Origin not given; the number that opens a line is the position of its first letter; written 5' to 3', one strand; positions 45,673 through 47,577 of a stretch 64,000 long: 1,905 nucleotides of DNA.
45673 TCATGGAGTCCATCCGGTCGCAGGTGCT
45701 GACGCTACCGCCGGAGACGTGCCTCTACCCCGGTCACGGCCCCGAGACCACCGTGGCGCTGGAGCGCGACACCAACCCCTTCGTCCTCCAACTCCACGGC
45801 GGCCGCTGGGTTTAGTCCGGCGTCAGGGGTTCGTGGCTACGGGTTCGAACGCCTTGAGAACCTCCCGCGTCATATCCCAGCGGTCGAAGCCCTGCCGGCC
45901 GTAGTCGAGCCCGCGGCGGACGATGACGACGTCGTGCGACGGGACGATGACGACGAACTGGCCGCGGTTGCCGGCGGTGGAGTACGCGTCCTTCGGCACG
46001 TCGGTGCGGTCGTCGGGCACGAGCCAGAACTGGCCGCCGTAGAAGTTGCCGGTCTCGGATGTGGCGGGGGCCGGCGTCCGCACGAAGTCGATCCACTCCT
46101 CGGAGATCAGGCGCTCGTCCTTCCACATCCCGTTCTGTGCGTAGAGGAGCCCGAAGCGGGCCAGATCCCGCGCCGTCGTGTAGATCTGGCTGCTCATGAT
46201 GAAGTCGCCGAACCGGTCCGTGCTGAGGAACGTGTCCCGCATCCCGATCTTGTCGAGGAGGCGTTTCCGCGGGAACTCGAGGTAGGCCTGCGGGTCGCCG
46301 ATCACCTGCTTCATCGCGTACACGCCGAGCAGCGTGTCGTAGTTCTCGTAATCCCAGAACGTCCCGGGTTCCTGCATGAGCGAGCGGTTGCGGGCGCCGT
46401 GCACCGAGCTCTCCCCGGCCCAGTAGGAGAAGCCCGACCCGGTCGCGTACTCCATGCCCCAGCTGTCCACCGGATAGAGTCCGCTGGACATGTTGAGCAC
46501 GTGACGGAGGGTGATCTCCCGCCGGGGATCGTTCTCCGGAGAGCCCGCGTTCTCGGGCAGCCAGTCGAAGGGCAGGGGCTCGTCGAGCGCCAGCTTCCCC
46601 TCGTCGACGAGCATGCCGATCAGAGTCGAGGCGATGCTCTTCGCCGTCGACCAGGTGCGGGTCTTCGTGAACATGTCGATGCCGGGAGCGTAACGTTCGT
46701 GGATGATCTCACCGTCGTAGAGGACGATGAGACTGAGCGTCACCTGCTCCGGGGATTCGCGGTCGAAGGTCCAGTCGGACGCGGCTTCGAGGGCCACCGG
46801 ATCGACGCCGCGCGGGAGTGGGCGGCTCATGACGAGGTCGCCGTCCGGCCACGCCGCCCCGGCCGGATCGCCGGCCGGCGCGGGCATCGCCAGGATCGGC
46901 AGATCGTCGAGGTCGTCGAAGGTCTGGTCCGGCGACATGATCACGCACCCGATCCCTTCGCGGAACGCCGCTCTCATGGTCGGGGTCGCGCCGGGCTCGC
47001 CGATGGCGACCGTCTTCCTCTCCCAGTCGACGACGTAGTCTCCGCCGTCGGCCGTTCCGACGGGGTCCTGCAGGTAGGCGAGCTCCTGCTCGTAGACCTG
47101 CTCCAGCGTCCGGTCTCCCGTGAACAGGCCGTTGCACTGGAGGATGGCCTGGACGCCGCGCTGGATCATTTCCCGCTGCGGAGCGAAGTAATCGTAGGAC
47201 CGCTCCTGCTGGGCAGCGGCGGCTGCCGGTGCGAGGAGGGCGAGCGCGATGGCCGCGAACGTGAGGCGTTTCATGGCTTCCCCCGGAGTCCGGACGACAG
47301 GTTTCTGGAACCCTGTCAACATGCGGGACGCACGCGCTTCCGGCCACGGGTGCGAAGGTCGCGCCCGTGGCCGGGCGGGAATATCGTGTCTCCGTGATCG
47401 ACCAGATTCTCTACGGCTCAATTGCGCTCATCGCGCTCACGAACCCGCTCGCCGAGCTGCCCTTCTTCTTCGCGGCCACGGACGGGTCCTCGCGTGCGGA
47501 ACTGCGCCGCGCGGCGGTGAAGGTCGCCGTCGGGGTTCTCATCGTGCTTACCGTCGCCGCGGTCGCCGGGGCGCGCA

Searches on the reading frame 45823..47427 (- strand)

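Call 75: search_protein_families(library=pfam, proteins=[window:45823-47427:-], max_evalue=0.0001)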
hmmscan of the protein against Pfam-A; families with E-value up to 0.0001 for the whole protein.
window:45823-47427:- (534 aa): 1 family
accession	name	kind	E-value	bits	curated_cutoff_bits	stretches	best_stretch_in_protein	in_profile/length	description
PF00144.29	Beta-lactamase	-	6.2e-31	108.2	27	1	230-503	16-305/329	Beta-lactamase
